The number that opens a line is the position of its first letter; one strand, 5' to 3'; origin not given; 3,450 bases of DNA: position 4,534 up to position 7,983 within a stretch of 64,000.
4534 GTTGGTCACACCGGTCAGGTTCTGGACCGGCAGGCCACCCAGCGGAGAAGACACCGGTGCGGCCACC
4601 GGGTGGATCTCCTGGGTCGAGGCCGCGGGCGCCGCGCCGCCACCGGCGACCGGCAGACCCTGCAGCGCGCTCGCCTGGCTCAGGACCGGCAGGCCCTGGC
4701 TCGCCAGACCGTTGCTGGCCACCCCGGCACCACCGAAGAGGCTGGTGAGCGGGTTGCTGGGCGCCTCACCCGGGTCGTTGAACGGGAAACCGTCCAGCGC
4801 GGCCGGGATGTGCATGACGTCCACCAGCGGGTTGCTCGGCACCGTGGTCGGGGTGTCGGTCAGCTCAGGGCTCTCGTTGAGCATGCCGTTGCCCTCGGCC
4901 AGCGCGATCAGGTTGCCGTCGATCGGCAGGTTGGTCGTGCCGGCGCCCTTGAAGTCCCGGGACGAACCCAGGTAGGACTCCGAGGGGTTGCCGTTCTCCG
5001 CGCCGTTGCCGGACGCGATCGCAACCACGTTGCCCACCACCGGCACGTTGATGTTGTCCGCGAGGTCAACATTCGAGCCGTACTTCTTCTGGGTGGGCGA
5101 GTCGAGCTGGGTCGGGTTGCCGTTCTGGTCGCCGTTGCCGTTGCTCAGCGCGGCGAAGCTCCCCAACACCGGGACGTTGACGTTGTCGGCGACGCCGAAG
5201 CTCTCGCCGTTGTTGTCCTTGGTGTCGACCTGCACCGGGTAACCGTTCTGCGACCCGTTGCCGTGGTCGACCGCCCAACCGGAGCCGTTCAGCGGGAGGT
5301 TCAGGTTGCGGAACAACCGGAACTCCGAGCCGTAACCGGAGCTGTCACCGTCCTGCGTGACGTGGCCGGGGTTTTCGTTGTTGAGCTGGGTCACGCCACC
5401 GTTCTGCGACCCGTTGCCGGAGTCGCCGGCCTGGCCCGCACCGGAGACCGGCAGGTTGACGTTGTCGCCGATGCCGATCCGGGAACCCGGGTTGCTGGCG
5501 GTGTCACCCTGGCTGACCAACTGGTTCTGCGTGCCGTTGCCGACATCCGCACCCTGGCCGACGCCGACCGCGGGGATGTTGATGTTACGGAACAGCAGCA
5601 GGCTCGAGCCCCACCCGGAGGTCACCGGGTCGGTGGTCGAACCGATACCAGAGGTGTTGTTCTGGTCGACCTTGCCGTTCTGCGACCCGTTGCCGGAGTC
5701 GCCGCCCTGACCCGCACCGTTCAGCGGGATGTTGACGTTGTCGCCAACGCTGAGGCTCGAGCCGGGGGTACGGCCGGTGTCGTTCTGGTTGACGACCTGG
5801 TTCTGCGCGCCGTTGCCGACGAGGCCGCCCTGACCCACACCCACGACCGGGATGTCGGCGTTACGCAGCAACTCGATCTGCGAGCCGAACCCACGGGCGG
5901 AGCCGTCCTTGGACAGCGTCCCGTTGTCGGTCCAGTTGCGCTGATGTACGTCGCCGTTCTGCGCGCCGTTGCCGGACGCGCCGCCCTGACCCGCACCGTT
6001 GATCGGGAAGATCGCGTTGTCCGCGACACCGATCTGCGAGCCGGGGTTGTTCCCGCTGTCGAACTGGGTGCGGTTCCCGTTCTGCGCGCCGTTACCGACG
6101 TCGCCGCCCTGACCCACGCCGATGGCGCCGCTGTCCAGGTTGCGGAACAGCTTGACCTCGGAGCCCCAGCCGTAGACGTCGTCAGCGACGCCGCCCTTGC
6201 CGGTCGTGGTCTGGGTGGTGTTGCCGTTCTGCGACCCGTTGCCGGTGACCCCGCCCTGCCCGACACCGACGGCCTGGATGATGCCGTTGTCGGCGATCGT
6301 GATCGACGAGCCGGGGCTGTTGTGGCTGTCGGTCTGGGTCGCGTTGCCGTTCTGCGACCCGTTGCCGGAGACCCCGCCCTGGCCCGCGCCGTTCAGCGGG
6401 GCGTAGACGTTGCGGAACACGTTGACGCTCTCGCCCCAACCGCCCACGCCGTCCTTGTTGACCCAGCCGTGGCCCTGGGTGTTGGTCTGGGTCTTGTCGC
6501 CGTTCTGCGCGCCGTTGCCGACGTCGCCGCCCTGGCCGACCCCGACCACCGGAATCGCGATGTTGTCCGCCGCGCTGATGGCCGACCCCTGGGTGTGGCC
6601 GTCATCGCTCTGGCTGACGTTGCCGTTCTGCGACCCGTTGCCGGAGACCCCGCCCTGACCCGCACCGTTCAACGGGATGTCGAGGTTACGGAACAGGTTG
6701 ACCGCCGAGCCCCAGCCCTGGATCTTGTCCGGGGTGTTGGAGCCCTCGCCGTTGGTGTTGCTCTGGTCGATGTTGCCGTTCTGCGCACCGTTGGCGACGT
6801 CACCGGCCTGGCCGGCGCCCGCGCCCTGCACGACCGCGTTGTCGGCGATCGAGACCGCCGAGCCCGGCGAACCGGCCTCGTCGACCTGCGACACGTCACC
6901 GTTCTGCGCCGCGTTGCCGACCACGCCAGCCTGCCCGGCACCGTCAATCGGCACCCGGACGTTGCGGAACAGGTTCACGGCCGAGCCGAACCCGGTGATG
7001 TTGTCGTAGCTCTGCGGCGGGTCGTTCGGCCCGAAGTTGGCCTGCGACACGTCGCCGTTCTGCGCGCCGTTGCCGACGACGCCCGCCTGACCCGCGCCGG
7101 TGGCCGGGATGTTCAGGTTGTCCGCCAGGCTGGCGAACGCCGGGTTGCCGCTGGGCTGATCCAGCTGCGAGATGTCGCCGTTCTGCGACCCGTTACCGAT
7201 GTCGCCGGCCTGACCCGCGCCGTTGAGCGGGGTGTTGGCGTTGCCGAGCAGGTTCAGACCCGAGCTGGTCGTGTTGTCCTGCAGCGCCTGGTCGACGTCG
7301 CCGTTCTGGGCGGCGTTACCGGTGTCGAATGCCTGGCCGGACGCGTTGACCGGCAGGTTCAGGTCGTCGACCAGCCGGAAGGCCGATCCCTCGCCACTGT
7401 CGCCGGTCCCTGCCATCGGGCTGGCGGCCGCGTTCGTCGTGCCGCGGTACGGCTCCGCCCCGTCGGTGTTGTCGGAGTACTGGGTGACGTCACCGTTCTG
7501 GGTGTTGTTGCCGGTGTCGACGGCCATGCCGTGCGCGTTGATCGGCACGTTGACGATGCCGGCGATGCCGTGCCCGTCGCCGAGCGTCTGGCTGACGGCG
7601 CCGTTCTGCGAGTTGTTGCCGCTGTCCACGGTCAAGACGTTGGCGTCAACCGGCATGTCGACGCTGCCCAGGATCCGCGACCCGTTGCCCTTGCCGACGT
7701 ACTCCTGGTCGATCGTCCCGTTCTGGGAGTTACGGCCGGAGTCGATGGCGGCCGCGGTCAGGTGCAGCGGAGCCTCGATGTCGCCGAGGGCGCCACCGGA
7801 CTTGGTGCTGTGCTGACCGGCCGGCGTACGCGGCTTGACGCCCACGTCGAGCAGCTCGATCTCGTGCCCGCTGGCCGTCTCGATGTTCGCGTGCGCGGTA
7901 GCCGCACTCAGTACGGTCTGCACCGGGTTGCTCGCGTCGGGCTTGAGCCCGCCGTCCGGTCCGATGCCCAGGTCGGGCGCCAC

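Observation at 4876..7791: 22 Asn/Gly/Gln-rich repeats with strictly alternating 41 / ~51-residue spacing (about 92-aa super-repeat)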

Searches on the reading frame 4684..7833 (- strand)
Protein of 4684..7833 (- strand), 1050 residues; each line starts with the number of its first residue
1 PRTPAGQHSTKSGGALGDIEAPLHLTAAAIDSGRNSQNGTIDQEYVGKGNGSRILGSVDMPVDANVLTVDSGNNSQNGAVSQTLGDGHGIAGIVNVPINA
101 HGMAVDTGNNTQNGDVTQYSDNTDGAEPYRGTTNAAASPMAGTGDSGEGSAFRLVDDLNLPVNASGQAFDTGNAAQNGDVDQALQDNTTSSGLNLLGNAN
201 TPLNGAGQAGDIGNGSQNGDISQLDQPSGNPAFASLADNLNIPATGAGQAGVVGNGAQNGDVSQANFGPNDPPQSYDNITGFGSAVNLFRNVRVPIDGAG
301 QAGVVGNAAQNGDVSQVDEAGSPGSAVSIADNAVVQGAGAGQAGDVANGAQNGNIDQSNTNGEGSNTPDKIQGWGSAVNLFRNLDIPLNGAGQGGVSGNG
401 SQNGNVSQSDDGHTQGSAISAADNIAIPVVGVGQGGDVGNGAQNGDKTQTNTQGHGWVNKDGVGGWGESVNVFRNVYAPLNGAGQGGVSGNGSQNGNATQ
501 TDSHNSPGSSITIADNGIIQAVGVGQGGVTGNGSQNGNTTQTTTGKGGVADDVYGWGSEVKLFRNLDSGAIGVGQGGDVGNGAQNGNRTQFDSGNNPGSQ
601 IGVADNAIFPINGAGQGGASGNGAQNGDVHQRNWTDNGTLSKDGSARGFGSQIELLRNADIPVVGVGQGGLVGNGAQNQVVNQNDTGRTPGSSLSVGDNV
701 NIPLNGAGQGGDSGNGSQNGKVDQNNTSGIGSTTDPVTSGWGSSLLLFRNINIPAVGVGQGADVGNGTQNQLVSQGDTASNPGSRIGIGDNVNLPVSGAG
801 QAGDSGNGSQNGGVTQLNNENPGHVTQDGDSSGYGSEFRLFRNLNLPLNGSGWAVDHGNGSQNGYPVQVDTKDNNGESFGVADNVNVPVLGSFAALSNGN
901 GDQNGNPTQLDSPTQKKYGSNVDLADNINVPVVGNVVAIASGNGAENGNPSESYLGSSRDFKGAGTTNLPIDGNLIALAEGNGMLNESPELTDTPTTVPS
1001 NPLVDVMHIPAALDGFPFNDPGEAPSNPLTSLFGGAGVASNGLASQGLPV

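Call 28: find_related_loci(query=A2, collection=genome_contigs, flank=10000)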
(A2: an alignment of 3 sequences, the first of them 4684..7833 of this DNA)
Query A2 (1050 aa) in genome_contigs; peptide patterns used: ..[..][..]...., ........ (x = any residue, [..] = any of these).
114 stretches matched a pattern; 4 encode a relative of the query (tblastn E <= 1e-3); 4 distinct loci.
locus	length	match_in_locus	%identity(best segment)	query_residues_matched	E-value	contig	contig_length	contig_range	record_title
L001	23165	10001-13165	76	1-1050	0e+0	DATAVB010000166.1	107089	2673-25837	MAG TPA_asm: Mycobacteriales bacterium isolate SMAG_U5588 k141_2044985, whole genome shotgun sequence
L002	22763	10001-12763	41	9-1032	3e-157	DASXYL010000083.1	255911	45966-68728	MAG TPA_asm: Jatrophihabitantaceae bacterium isolate SMAG_U4823 k141_3320186, whole genome shotgun sequence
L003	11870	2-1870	49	33-1032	3e-135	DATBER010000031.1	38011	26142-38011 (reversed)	MAG TPA_asm: Jatrophihabitantaceae bacterium isolate SMAG_U3787 k141_235590, whole genome shotgun sequence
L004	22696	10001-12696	46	11-997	5e-84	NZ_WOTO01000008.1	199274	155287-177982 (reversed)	Fodinicola feengrottensis strain HKI 0501 8, whole genome shotgun sequence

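Call 34: predict_structure(alignment_id=A2)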
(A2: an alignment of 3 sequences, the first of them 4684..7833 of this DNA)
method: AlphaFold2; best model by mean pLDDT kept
length: 1050 residues; sequences in the alignment: 3
mean_pLDDT: 34.0   pTM: 0.33
mean pLDDT of the five models: 34.0, 32.4, 28.5, 23.6, 22.7
residues with pLDDT >= 90: 0; 70-90: 0; 50-70: 55; < 50: 995
segments of 3 or more residues with pLDDT < 50: 1-24, 26-29, 31-61, 65-67, 81-104, 118-172, 181-213, 223-235, 237-255, 264-312, 315-1050
pLDDT, mean of each block of 10 residues (from residue 1): 23 30 47 43 34 35 50 51 39 41 50 52 28 25 27 42 44 54 39 43 42 51 42 44 45 49 42 26 39 44 43 44 39 36 37 39 27 28 31 30 34 29 28 28 30 25 26 30 31 34 32 33 32 32 29 28 36 34 35 34 40 35 32 29 27 40 39 33 34 40 41 32 32 25 36 43 31 31 35 43 30 26 21 30 42 30 25 27 41 34 25 22 32 38 25 21 27 31 22 21 21 21 24 22 23
secondary structure, 60 per line:
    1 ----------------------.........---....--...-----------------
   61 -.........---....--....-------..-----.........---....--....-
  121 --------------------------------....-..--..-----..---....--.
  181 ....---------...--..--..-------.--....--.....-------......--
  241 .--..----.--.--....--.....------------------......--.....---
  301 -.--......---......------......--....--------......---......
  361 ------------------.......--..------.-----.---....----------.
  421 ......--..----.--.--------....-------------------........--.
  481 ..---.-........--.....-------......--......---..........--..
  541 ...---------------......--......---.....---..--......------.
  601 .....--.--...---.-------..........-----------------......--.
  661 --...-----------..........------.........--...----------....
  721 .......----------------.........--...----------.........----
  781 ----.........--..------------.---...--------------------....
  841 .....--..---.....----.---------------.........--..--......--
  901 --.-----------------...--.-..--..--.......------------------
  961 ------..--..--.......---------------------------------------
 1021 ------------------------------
elements in order (helices of 4 or more, strands of 3 or more residues): E23-31 E35-38 E41-43 E62-70 E74-77 E80-83 E98-106 E110-113 E116-119 E153-156 E174-177 E180-184 E194-196 E215-218 E221-225 E233-238 E256-259 E262-266 E285-290 E293-297 E305-310 E314-319 E326-331 E334-337 E346-351 E355-360 E379-385 E406-409 E420-426 E447-450 E470-477 E480-482 E488-495 E498-502 E510-515 E518-523 E527-536 E539-543 E559-564 E567-572 E576-580 E588-593 E600-605 E611-613 E625-634 E652-657 E663-665 E677-686 E693-701 E704-706 E717-727 E744-752 E755-757 E768-776 E785-793 E814-816 E837-845 E853-857 E878-886 E893-898 E921-923 E936-942 E975-981
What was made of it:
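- Tried and rejected: AlphaFold2 on the whole repeat block with a 3-sequence alignment gave pLDDT 34 and was unusable (call 34).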

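Call 54: search_protein_families(library=pfam, proteins=[L003:5128-9009:+, L003:2331-3179:+, L003:8613-9629:+, L003:3789-5036:+, L002:7786-8745:+, L003:3195-3554:+], max_evalue=0.1)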
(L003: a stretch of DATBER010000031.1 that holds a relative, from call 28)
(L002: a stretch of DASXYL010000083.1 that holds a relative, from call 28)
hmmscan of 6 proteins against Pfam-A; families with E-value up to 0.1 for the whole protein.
L003:5128-9009:+ (1293 aa): 2 families
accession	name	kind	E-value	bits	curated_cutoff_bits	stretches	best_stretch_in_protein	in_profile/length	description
PF14636.12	FNIP_N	-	1.7e-06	29.4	25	0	599-643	6-51/148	Folliculin-interacting protein N-terminus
PF07705.17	CARDB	-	0.00056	20.5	22.7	0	1127-1178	13-67/101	CARDB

L003:2331-3179:+ (282 aa): 1 family
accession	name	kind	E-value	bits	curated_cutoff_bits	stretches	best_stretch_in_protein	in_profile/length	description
PF04203.18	Sortase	-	2e-14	53.8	26.6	1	141-276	2-123/125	Sortase domain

L003:8613-9629:+ (338 aa): 1 family
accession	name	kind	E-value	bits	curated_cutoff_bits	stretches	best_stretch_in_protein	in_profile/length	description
PF04203.18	Sortase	-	2.4e-18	66.5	26.6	1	197-332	1-123/125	Sortase domain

L003:3789-5036:+ (415 aa): 1 family
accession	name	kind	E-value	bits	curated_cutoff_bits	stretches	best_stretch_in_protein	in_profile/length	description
PF15984.10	Collagen_mid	-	0.00015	22.1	31.1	1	188-249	47-108/198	Bacterial collagen, middle region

L002:7786-8745:+ (319 aa): 0 families

L003:3195-3554:+ (119 aa): 1 family
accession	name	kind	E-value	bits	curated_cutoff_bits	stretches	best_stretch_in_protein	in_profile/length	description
PF05231.19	MASE1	-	0.081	12.5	29.8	1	48-92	99-145/299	MASE1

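Call 55: search_protein_families(library=ncbifam, proteins=[L003:5128-9009:+, L003:3195-3554:+], max_evalue=0.1)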
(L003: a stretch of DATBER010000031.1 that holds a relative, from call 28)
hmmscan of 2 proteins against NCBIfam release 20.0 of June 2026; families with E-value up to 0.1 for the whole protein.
L003:5128-9009:+ (1293 aa): 1 family
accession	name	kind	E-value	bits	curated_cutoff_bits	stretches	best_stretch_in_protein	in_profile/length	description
TIGR03900.1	prc_long_Delta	hypoth_equivalog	0.078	10.9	660.95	0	1123-1156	563-596/973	MXAN_5808 family serine peptidase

L003:3195-3554:+ (119 aa): 0 families

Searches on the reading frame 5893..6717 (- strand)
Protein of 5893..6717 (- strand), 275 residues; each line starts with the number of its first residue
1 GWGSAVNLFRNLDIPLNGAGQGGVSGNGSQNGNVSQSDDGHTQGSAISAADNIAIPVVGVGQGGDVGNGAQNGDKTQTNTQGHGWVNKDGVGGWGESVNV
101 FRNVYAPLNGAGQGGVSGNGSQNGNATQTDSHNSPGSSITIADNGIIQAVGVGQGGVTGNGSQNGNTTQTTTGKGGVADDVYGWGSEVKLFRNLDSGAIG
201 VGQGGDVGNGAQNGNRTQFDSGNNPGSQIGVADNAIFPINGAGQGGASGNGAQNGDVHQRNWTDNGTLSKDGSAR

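Call 46: predict_structure(alignment_id=A3)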
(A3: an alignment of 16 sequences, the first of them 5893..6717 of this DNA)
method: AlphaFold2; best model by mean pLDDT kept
length: 275 residues; sequences in the alignment: 16
mean_pLDDT: 49.1   pTM: 0.43
mean pLDDT of the five models: 49.1, 37.6, 33.4, 31.2, 30.3
residues with pLDDT >= 90: 0; 70-90: 0; 50-70: 145; < 50: 130
segments of 3 or more residues with pLDDT < 50: 1-7, 10-15, 17-30, 39-43, 53-55, 59-64, 80-95, 111-118, 131-137, 154-156, 172-185, 221-227, 244-246, 262-275
pLDDT, mean of each block of 10 residues (from residue 1): 43 45 45 48 48 49 48 52 37 46 53 48 55 49 55 53 56 40 47 57 54 58 48 57 51 51 39 30
secondary structure, 60 per line:
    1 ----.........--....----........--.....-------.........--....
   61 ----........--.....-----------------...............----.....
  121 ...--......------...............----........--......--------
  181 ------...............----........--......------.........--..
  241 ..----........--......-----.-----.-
elements in order: E5-13 E16-19 E24-31 E34-38 E46-54 E57-60 E65-72 E75-79 E97-111 E116-123 E126-131 E138-152 E157-164 E167-172 E187-201 E206-213 E216-221 E228-236 E239-242 E247-254 E257-262
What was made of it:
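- On Beta-solenoid / functional amyloid (curli-like): AlphaFold2 gave pLDDT 34 (call 34) and 49 (call 46).
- Both structure predictions are low-confidence (pLDDT 34 and 49, pTM 0.33 and 0.43; calls 34, 46). pLDDT is below 50 for most residues in both models (calls 34, 46). Strands fall at unit positions 5-13, 16-19, 24-31 and 34-38 in every unit of the second model (call 46). The DSSP secondary-structure assignment of the models is regular beta, not coil (call 46).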

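Call 49: fold_search(model_id=the predicted structure, library=pdb)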
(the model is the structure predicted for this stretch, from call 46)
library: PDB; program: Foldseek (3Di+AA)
matches with E <= 10: 68; with E <= 0.001: 0
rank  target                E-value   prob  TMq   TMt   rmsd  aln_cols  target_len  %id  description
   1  4dn7_A                3.6e-02  0.09  0.14  0.11  21.4       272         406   11  CRYSTAL STRUCTURE OF putative ABC transporter, ATP-binding protein from Methanosarcina mazei Go1 (released 2012-02-22)
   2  5awf_A                3.8e-02  0.07  0.12  0.09  21.8       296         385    8  Crystal structure of SufB-SufC-SufD complex from Escherichia coli (released 2015-11-11)
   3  9u4u_A                4.7e-02  0.04  0.09  0.12  21.1       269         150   14  Structure of the functional amyloid FapC from Pseudomonas sp.UK4 (released 2025-08-06)
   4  5awf_E                9.2e-02  0.07  0.15  0.12  21.8       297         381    9  Crystal structure of SufB-SufC-SufD complex from Escherichia coli (released 2015-11-11)
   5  6n2b_A                2.3e-01  0.02  0.10  0.09  25.1       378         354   11  The Crystal Structure of Caldicellulosiruptor kristjanssonii Tapirin C-terminal domain (released 2018-12-19)
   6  6n2b_B                8.6e-01  0.01  0.08  0.07  26.0       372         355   10  The Crystal Structure of Caldicellulosiruptor kristjanssonii Tapirin C-terminal domain (released 2018-12-19)
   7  3eh0_A                1.1e+00  0.01  0.07  0.06  20.3       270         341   11  Crystal Structure of LpxD from Escherichia coli (released 2009-08-18)
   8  8c50_A                1.1e+00  0.01  0.07  0.06  25.3       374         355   10  Pontibacter korlensis curli subunit CsgA (released 2023-06-28)
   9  2zu0_A                1.2e+00  0.02  0.13  0.10  20.0       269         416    6  Crystal structure of SufC-SufD complex involved in the iron-sulfur cluster biosynthesis (released 2009-03-10)
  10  4ihh_A                1.2e+00  0.01  0.09  0.07  21.0       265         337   10  Chasing Acyl Carrier Protein Through a Catalytic Cycle of Lipid A Production (released 2013-11-13)
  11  4i84_A                1.4e+00  0.01  0.11  0.11  20.9       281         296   10  The crystal structure of the Haemophilus influenzae HxuA secretion domain involved in the two-partner secretion pathwa (released 2013-11-13)
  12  4ihh_F                1.8e+00  0.01  0.09  0.08  20.6       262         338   13  Chasing Acyl Carrier Protein Through a Catalytic Cycle of Lipid A Production (released 2013-11-13)
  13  4ihg_D                2.0e+00  0.01  0.08  0.07  20.6       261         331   11  Chasing Acyl Carrier Protein Through a Catalytic Cycle of Lipid A Production (released 2013-11-13)
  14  9nqd_0                2.2e+00  0.01  0.09  0.11  19.8       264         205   12  Structure of Pseudomonas FapC Biofilm-Forming Functional Amyloid (released 2025-06-25)
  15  7o78_A                2.2e+00  0.00  0.08  0.06  23.3       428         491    8  Structure of the PL6 family chondroitinase B from Pseudopedobacter saltans, Pedsa3807 (released 2021-07-28)
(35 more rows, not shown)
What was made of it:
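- On Beta-solenoid / functional amyloid (curli-like): The best Foldseek PDB match has E 0.036 and TM-scores are 0.07-0.18 (call 49).
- Closest known: Curli CsgA and Fap-type functional-amyloid beta-solenoids. Different: TM-scores are about 0.1 (call 49).
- The non-significant Foldseek hits are dominated by beta-solenoids and functional amyloids: SufD, FapC, CsgA, LpxD, pectate lyases (call 49).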
